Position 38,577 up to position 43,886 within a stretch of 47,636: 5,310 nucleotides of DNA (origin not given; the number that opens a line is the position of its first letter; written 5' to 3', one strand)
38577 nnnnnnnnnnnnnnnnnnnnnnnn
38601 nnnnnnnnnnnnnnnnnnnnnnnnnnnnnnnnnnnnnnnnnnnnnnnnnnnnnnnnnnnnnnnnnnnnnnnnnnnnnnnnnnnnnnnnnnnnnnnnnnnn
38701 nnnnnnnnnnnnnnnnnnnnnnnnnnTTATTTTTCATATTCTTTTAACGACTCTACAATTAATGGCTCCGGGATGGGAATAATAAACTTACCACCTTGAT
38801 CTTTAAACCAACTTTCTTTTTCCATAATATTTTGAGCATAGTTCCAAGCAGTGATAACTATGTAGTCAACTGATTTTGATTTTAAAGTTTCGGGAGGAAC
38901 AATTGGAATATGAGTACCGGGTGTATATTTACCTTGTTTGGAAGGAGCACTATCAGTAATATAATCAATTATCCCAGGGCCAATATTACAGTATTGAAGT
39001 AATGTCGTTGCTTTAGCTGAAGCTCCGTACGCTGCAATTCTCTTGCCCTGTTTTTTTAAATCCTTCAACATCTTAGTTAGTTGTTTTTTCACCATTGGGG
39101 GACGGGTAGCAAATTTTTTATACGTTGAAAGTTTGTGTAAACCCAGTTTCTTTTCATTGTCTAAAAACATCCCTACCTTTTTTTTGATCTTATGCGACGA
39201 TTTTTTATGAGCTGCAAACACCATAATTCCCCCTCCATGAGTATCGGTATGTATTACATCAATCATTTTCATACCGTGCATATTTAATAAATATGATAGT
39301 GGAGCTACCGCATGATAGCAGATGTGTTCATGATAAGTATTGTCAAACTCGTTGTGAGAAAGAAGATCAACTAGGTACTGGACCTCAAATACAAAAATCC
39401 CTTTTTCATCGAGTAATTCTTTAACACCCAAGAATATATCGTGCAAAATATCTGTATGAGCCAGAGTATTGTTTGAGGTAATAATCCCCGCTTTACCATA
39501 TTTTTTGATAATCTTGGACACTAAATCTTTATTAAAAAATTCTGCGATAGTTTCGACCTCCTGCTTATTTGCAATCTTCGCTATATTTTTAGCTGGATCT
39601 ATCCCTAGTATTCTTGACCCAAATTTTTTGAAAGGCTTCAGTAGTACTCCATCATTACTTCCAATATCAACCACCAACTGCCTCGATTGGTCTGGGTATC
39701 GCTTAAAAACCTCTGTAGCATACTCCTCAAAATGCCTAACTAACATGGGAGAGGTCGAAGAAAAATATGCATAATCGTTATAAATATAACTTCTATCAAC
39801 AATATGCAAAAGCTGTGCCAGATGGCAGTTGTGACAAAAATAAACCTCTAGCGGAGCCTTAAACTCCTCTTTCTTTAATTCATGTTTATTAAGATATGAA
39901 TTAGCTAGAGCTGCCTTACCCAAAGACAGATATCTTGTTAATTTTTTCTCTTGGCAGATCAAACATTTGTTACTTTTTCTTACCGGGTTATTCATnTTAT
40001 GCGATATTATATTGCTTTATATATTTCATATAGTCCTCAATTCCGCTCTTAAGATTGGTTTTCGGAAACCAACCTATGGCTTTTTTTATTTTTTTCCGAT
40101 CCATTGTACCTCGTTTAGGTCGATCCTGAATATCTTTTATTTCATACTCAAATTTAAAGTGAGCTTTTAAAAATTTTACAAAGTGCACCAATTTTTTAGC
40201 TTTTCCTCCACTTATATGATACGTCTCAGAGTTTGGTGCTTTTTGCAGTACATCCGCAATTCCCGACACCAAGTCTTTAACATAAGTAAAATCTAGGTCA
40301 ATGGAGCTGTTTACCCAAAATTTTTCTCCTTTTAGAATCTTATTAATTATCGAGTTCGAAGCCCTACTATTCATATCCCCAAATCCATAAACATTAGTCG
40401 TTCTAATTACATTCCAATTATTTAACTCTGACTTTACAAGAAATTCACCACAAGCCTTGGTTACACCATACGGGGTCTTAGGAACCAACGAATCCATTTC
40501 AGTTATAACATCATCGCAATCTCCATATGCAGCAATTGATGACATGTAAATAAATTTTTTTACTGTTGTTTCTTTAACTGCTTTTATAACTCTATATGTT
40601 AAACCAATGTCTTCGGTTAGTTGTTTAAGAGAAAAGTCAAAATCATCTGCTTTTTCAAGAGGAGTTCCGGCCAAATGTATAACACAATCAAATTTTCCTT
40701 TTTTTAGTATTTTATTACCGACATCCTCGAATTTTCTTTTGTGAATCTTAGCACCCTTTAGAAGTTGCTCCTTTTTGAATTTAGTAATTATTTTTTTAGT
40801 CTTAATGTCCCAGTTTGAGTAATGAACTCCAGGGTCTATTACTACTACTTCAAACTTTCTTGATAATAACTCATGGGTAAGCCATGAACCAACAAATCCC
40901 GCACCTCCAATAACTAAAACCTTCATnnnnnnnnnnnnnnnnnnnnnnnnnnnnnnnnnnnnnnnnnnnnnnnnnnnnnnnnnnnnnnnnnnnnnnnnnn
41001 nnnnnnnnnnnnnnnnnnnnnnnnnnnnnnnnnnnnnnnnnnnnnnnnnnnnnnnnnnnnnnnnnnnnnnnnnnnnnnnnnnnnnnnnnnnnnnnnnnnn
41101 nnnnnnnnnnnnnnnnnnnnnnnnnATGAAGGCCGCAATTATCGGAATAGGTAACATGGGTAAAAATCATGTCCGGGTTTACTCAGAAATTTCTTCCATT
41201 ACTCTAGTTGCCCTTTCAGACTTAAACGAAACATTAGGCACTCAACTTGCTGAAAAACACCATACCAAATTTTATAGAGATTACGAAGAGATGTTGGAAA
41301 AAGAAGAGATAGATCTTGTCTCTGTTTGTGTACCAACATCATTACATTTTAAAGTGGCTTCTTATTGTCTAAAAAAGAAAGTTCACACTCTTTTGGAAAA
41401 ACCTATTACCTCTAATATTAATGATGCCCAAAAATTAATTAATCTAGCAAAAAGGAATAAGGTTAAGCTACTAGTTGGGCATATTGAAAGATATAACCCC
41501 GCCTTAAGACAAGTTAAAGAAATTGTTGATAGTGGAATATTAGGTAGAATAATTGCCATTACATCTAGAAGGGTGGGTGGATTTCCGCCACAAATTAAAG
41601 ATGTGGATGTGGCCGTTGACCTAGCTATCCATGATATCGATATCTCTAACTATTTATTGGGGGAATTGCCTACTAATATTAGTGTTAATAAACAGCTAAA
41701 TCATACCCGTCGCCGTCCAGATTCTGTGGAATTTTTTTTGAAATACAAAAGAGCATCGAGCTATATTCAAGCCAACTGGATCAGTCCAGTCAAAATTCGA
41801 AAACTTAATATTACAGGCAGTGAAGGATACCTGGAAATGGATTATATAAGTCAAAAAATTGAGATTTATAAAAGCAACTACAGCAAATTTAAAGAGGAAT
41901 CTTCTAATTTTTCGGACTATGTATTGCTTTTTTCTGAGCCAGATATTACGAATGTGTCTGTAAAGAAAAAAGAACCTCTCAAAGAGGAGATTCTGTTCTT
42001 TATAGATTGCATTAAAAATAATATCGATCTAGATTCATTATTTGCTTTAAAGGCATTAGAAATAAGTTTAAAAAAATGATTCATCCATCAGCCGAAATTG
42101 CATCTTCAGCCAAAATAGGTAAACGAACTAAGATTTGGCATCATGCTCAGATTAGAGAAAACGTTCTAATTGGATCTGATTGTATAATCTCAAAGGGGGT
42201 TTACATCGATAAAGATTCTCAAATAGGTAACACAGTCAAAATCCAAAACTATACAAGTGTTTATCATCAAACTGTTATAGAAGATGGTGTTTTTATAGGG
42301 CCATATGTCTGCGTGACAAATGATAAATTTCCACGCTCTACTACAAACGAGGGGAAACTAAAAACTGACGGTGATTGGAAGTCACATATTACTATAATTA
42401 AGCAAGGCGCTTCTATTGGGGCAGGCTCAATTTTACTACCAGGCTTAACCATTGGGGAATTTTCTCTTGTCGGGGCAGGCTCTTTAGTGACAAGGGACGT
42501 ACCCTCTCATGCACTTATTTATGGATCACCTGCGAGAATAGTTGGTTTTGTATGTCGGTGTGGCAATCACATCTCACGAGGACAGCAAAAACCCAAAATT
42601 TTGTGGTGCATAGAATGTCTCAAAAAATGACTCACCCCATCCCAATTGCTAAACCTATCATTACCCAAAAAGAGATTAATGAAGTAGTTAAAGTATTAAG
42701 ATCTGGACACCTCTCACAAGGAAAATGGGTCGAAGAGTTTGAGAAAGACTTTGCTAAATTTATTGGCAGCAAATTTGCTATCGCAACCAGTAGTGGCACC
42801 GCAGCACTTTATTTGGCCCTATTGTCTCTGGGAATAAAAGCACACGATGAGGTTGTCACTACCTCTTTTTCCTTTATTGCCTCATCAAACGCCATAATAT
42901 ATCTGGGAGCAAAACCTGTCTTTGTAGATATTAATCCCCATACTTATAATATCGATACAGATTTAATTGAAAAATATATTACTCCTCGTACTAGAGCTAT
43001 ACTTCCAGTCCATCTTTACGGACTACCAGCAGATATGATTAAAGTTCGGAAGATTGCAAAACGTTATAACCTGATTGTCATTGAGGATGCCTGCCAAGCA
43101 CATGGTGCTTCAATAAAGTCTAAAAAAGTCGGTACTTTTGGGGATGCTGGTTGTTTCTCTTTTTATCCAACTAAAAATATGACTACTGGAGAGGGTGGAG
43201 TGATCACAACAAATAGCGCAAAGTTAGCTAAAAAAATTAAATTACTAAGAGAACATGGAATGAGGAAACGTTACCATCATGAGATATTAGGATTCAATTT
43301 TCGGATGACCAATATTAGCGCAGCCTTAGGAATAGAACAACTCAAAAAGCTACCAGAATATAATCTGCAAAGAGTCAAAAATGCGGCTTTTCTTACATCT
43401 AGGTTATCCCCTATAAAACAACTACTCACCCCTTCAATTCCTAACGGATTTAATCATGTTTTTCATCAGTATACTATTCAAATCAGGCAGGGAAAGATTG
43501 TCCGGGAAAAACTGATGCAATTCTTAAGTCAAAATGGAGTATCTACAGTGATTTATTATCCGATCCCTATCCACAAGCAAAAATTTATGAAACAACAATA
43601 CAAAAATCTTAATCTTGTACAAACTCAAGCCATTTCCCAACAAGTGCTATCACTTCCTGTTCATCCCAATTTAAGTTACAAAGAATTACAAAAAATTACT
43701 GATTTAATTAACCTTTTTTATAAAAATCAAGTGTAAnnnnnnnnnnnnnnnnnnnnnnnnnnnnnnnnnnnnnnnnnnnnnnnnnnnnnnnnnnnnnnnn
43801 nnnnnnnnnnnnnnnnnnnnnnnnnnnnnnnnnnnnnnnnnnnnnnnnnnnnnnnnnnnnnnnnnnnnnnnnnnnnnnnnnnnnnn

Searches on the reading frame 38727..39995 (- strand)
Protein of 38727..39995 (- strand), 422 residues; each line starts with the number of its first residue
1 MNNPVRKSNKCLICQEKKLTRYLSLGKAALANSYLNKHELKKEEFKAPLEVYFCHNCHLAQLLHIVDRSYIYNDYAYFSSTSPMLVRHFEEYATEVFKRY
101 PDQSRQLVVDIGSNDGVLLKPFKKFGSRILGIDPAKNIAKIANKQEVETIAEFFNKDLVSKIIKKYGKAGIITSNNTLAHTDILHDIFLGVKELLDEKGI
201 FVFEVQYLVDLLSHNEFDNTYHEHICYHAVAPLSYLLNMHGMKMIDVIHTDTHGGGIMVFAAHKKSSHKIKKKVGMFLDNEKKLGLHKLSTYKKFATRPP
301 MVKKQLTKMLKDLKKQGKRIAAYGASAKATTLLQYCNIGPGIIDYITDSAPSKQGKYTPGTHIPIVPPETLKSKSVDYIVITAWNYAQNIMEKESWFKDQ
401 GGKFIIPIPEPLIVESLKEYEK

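Call 7: search_protein_families(library=pfam, proteins=[window:38727-39995:-], max_evalue=0.0001)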
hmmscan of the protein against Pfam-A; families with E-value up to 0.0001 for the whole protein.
window:38727-39995:- (422 aa): 5 families
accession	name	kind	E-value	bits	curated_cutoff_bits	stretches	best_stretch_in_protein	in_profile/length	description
PF08484.17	Methyltransf_14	-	6.4e-57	192.3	23.5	1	252-409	2-160/160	C-methyltransferase C-terminal domain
PF08421.16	Methyltransf_13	-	6.4e-17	61.9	31.3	1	11-72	1-62/62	Putative zinc binding domain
PF13489.12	Methyltransf_23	-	6.9e-11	42.6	27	1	92-243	8-160/164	Methyltransferase domain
PF08241.18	Methyltransf_11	-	3.1e-05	25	21.2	1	109-203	1-95/95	Methyltransferase domain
PF08242.18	Methyltransf_12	-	8.7e-05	23.6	30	0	109-201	1-98/98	Methyltransferase domain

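Call 9: search_protein_families(library=ncbifam, proteins=[window:38727-39995:-], max_evalue=1e-10)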
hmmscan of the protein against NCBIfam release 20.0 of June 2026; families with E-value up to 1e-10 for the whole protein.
window:38727-39995:- (422 aa): 0 families

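Call 34: search_solved_structures(query=window:38727-39995:-, max_evalue=0.00001)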
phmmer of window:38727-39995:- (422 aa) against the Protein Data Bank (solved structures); distinct sequences matched with E-value up to 0.00001: 10.
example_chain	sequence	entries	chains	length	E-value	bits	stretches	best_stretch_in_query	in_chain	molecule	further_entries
4rv9_A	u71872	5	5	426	3.9e-92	312.6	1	6-415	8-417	D-mycarose 3-C-methyltransferase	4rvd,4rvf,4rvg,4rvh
5t64_A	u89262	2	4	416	1e-73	251.9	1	10-411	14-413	Sugar 3-C-methyl transferase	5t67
5t6b_A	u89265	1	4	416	7.7e-73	249.1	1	10-411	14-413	Sugar 3-C-methyl transferase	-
3ndi_A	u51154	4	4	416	1.1e-67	232.1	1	10-411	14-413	Methyltransferase | TcaB9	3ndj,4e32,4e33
4e2y_A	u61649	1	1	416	2.8e-67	230.7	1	10-411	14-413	TcaB9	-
4e31_A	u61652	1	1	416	3.1e-67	230.6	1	10-411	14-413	TcaB9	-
4e2x_A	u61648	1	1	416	3.9e-67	230.3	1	10-411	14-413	TcaB9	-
4e2z_A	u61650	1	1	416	1e-66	228.9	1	10-411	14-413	TcaB9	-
4e2w_A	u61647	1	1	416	1e-66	228.9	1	10-411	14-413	TcaB9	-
4e30_A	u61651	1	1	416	2.6e-66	227.5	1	10-411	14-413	TcaB9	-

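Call 61: find_related_loci(query=window:38727-39995:-, collection=metagenome_contigs, flank=10000)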
Query window:38727-39995:- (422 aa) in metagenome_contigs; peptide patterns used: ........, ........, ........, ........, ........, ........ (x = any residue, [..] = any of these).
409 stretches matched a pattern; 14 encode a relative of the query (tblastn E <= 1e-3); 14 distinct loci.
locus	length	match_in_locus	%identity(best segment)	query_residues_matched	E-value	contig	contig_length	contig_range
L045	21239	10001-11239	76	7-418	0e+0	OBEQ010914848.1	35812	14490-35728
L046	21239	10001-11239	76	7-418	0e+0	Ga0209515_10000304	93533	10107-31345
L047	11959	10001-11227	76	7-414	0e+0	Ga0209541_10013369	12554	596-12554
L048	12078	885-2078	74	7-404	0e+0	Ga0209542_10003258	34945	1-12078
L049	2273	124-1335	72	1-404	0e+0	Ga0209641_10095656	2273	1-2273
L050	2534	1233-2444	72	1-404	0e+0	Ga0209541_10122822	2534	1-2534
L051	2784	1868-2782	74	6-310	3e-166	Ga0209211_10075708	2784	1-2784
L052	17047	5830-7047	40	10-414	1e-105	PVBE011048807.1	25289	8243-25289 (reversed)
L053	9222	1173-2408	38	1-410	3e-92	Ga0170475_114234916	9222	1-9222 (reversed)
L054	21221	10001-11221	35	7-411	1e-87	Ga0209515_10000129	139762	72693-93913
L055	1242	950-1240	100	309-405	2e-64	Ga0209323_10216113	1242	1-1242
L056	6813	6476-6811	75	1-112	2e-51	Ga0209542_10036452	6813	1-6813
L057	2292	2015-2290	73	1-92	1e-39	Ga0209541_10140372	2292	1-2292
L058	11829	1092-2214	33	11-390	1e-19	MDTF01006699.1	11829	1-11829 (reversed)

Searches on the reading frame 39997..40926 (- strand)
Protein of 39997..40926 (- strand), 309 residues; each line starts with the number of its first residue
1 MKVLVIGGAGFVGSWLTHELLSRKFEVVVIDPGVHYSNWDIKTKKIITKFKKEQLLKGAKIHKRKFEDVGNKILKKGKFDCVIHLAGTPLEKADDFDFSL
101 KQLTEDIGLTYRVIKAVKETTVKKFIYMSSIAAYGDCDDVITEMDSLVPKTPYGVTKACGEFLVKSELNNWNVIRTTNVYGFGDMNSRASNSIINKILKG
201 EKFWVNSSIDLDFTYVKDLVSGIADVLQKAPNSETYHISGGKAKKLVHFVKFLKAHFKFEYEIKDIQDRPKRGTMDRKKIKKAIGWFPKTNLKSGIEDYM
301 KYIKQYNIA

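Call 8: search_protein_families(library=pfam, proteins=[window:39997-40926:-], max_evalue=0.0001)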
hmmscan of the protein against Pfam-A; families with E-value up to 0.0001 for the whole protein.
window:39997-40926:- (309 aa): 7 families
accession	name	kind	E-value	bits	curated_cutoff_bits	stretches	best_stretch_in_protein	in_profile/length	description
PF01370.27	Epimerase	-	3.6e-35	122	20.9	1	3-238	1-239/240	NAD dependent epimerase/dehydratase family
PF16363.11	GDP_Man_Dehyd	-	1.7e-26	93.9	27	1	4-298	1-331/332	GDP-mannose 4,6 dehydratase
PF04321.23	RmlD_sub_bind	-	1.8e-17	63.8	27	1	1-300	1-282/287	RmlD substrate binding domain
PF01073.25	3Beta_HSD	-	2.7e-12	46.7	22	1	4-220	1-222/280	3-beta hydroxysteroid dehydrogenase/isomerase family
PF13460.12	NAD_binding_10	-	9.2e-06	26.1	27.2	0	103-177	77-144/184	NAD(P)H-binding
PF02719.21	Polysacc_synt_2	-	2.1e-05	24.3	20.2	1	3-130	1-128/293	Polysaccharide biosynthesis protein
PF07993.18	NAD_binding_4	-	3.3e-05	23.6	20.1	0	7-181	3-209/258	Male sterility protein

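Call 9: search_protein_families(library=ncbifam, proteins=[window:39997-40926:-], max_evalue=1e-10)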
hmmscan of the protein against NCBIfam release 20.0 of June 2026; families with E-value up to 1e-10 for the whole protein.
window:39997-40926:- (309 aa): 9 families
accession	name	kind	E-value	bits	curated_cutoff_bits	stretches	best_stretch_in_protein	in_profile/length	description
TIGR01181.1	dTDP_gluc_dehyt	equivalog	1.3e-31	109.9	365.1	1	2-303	1-311/321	dTDP-glucose 4,6-dehydratase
TIGR01179.1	galE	equivalog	9e-24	83.9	262.3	1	2-167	1-159/332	UDP-glucose 4-epimerase GalE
TIGR02197.1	heptose_epim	equivalog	1.5e-20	73.6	274.6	1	3-305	1-315/316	ADP-glyceromanno-heptose 6-epimerase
TIGR04180.1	EDH_00030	hypoth_equivalog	2.6e-15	56.3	475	1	3-289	1-295/297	NAD-dependent 4,6-dehydratase LegB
NF007582.0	PRK10217.1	equivalog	1.6e-14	53.8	698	1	2-301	3-329/355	dTDP-glucose 4,6-dehydratase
NF007956.0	PRK10675.1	subfamily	2.4e-14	53.2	394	1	1-163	1-159/338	UDP-glucose 4-epimerase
NF043036.1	ErythonDh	equivalog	2.7e-13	49.8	325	1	1-165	1-161/321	D-erythronate dehydrogenase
NF007490.0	PRK10084.1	subfamily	6.8e-13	48.3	649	0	1-302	1-333/361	dTDP-glucose 4,6-dehydratase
TIGR01214.1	rmlD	equivalog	3.8e-12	45.9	224.05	0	138-256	109-225/285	dTDP-4-dehydrorhamnose reductase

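Call 33: search_solved_structures(query=window:39997-40926:-, max_evalue=1e-12)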
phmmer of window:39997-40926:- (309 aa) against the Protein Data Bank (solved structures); distinct sequences matched with E-value up to 1e-12: 6.
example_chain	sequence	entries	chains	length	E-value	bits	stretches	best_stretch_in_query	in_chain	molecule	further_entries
6zl6_A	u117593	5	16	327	1e-22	83.9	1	1-305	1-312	Epimerase domain-containing protein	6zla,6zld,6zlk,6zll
6zlj_A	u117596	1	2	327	3.8e-22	82.1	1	1-305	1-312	Epimerase domain-containing protein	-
2hun_A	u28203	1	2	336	3.3e-20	75.7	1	1-300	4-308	336aa long hypothetical dTDP-glucose 4,6-dehydratase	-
4zrm_A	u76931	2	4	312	1.6e-16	63.6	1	1-304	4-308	UDP-glucose 4-epimerase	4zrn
6bwl_A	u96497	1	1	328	2.1e-13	53.3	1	1-306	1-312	Pal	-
6bi4_A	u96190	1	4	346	9e-13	51.3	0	1-303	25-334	dTDP-glucose 4,6-dehydratase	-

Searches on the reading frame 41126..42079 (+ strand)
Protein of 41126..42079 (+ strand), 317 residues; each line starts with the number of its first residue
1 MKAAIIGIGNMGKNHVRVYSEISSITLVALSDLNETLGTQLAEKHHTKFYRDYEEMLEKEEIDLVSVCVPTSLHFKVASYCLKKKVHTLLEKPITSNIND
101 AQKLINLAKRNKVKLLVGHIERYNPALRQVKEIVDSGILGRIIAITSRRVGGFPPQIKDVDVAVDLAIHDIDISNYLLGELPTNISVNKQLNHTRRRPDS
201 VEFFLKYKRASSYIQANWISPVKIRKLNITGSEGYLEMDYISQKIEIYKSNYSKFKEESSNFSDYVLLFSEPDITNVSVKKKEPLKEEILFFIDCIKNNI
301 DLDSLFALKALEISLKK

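Call 8: search_protein_families(library=pfam, proteins=[window:41126-42079:+], max_evalue=0.0001)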
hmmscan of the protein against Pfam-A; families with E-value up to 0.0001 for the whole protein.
window:41126-42079:+ (317 aa): 3 families
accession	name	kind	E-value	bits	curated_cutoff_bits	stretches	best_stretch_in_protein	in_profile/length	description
PF01408.29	GFO_IDH_MocA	-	2.1e-29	103.1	24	1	2-119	2-120/120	Oxidoreductase family, NAD-binding Rossmann fold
PF22725.1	GFO_IDH_MocA_C3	-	3.3e-12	46.9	27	1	128-237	2-124/124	GFO/IDH/MocA C-terminal domain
PF02894.22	GFO_IDH_MocA_C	-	3.1e-09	37.4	22.9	1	131-261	1-153/218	Oxidoreductase family, C-terminal alpha/beta domain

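Call 9: search_protein_families(library=ncbifam, proteins=[window:41126-42079:+], max_evalue=1e-10)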
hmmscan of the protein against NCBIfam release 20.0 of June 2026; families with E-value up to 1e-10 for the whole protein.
window:41126-42079:+ (317 aa): 8 families
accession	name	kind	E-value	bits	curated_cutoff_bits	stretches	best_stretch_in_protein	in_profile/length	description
NF040723.1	UDP-GlcNAcDh_Arch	equivalog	7.1e-87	291.7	450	1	1-254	1-253/302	UDP-N-acetylglucosamine 3-dehydrogenase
TIGR04380.1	myo_inos_iolG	equivalog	5.5e-31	107.7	355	1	2-188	3-195/330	inositol 2-dehydrogenase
NF052479.1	LevoglcsnDh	equivalog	5.1e-18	64.9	650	1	2-182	5-206/386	levoglucosan dehydrogenase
NF052679.1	InsChiInosDhIolG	equivalog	3.5e-17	62.4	540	1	2-181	4-188/343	bifunctional inositol 2-dehydrogenase/D-chiro-inositol 1-dehydrogenase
NF041392.1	XylDh_Gfo6_Halo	equivalog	1.1e-16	60.6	350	1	3-239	19-276/350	D-xylose 1-dehydrogenase Gfo6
NF007574.0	PRK10206.1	equivalog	7e-16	58.2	352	1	40-246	44-255/345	oxidoreductase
NF058561.1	BT_2158_fam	equivalog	5.2e-15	55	750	1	4-146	39-181/487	glycoside 3-dehydrogenase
NF008607.0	PRK11579.1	subfamily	1.7e-13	50.3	330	1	3-233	7-244/346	oxidoreductase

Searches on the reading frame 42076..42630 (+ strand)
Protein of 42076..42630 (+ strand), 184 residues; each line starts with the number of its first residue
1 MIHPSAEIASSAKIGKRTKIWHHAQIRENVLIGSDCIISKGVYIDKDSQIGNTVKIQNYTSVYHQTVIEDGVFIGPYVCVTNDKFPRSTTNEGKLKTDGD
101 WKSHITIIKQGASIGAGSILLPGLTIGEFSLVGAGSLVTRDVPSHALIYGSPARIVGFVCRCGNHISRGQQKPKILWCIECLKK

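Call 8: search_protein_families(library=pfam, proteins=[window:42076-42630:+], max_evalue=0.0001)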
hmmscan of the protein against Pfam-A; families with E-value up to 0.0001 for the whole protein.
window:42076-42630:+ (184 aa): 4 families
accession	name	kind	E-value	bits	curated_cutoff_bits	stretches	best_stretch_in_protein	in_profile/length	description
PF00132.30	Hexapep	-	9.6e-25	85.7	27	3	47-82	1-36/36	Bacterial transferase hexapeptide (six repeats)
PF25084.1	LbH_EIF2B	-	2.5e-08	34.3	54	1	3-81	13-88/105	EIF2B subunit epsilon LbH domain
PF14602.12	Hexapep_2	-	1.8e-07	31.2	27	0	28-52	6-28/34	Hexapeptide repeat of succinyl-transferase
PF25247.1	LbH_GLGC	-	4.3e-05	23.9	27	0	25-76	69-119/135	GLGC left-handed parallel beta-helix domain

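Call 9: search_protein_families(library=ncbifam, proteins=[window:42076-42630:+], max_evalue=1e-10)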
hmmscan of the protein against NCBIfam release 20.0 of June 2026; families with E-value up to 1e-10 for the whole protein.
window:42076-42630:+ (184 aa): 21 families
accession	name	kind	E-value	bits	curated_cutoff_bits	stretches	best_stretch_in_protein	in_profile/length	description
TIGR03570.1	NeuD_NnaD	subfamily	4.4e-27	95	160.8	2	1-81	89-169/202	NeuD/PglB/VioB family sugar acetyltransferase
NF002060.0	PRK00892.1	subfamily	1.6e-18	67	207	1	2-88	104-190/345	UDP-3-O-(3-hydroxymyristoyl)glucosamine N-acyltransferase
NF050158.1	CarbAnhydGPos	equivalog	1.3e-16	60.8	250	1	37-156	11-140/172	gamma carbonic anhydrase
TIGR01173.1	glmU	equivalog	1.4e-16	60.4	366.85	0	7-80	258-329/452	bifunctional UDP-N-acetylglucosamine diphosphorylase/glucosamine-1-phosphate N-acetyltransferase GlmU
TIGR01853.1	lipid_A_lpxD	equivalog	6.8e-16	58.1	242.5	1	2-95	95-188/325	UDP-3-O-(3-hydroxymyristoyl)glucosamine N-acyltransferase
NF010937.0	PRK14357.1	equivalog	9.8e-16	57.6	658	0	7-79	251-320/448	bifunctional UDP-N-acetylglucosamine diphosphorylase/glucosamine-1-phosphate N-acetyltransferase GlmU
NF003657.0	PRK05289.1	equivalog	1.9e-15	56.7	226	0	1-62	5-66/264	acyl-ACP--UDP-N-acetylglucosamine O-acyltransferase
NF010935.0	PRK14355.1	equivalog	3.7e-15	55.5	718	0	7-78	264-333/459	bifunctional UDP-N-acetylglucosamine diphosphorylase/glucosamine-1-phosphate N-acetyltransferase GlmU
NF010934.1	PRK14354.1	equivalog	8.2e-15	54.2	450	0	8-80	259-328/447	bifunctional UDP-N-acetylglucosamine diphosphorylase/glucosamine-1-phosphate N-acetyltransferase GlmU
NF007076.0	PRK09527.1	equivalog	4.2e-14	52.4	347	1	60-157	89-183/203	galactoside O-acetyltransferase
NF041874.1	EPS_EpsC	equivalog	6.5e-14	52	150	0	94-156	105-164/168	serine O-acetyltransferase EpsC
NF010940.0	PRK14360.1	equivalog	6.8e-14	51.3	602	0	98-149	384-434/452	bifunctional UDP-N-acetylglucosamine diphosphorylase/glucosamine-1-phosphate N-acetyltransferase GlmU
TIGR03308.1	phn_thr-fam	hypoth_equivalog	3.7e-13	49.8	201.65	1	7-156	10-159/204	phosphonate metabolim protein, transferase hexapeptide repeat family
TIGR01852.1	lipid_A_lpxA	equivalog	4.6e-13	49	231.05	0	2-60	1-59/254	acyl-ACP--UDP-N-acetylglucosamine O-acyltransferase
NF008349.0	PRK11132.1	equivalog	5.1e-13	48.7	397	0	71-157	161-245/273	serine O-acetyltransferase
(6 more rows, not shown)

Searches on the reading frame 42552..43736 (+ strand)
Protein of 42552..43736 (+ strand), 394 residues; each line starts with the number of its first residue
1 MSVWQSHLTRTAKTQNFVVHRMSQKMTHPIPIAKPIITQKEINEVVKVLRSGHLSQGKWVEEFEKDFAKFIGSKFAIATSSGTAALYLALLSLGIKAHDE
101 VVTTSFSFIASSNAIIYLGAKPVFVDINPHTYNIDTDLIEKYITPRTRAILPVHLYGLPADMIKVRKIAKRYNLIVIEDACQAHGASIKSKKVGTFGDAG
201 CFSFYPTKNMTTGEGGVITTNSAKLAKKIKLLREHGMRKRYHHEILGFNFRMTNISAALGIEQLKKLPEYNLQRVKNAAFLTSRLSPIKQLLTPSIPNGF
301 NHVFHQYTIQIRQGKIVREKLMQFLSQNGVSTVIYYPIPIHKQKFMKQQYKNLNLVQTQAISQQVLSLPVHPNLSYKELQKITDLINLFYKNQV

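Call 8: search_protein_families(library=pfam, proteins=[window:42552-43736:+], max_evalue=0.0001)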
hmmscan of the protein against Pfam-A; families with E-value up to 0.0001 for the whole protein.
window:42552-43736:+ (394 aa): 4 families
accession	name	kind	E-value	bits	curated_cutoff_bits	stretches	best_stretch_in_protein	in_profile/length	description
PF01041.23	DegT_DnrJ_EryC1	-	2.7e-131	438.5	19.8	1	36-385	2-358/360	DegT/DnrJ/EryC1/StrS aminotransferase family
PF00266.25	Aminotran_5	-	4e-08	33.1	21.5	1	57-185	42-181/371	Aminotransferase class-V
PF01053.26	Cys_Met_Meta_PP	-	4e-07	29.4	27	1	61-232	55-225/381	Cys/Met metabolism PLP-dependent enzyme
PF01212.27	Beta_elim_lyase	-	9.5e-06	25.6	27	1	58-238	32-229/288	Beta-eliminating lyase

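Call 9: search_protein_families(library=ncbifam, proteins=[window:42552-43736:+], max_evalue=1e-10)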
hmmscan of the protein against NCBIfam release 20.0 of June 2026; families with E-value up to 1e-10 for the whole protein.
window:42552-43736:+ (394 aa): 7 families
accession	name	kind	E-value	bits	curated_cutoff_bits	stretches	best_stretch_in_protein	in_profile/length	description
TIGR03588.1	PseC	equivalog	7.7e-101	337.7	423.5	1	30-386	2-376/380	UDP-4-amino-4,6-dideoxy-N-acetyl-beta-L-altrosamine transaminase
TIGR04181.1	NHT_00031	hypoth_equivalog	3.8e-82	276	420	1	30-369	1-357/359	LegC family aminotransferase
NF008658.2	PRK11658.1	equivalog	2.1e-80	270.2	631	1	27-386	2-373/379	UDP-4-amino-4-deoxy-L-arabinose aminotransferase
NF008687.0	PRK11706.1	equivalog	3.4e-77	259.7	375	1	30-389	2-373/375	dTDP-4-amino-4,6-dideoxygalactose transaminase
NF011936.0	PRK15407.1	equivalog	6.2e-71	239.4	423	2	19-236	26-251/440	lipopolysaccharide biosynthesis protein RfbH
TIGR02379.1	ECA_wecE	subfamily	1.2e-66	225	434.85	1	30-388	2-373/376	dTDP-4-amino-4,6-dideoxy-D-glucose transaminase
TIGR04427.1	PLP_DesI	equivalog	4e-65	220.4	650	1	47-389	40-382/390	dTDP-4-dehydro-6-deoxyglucose aminotransferase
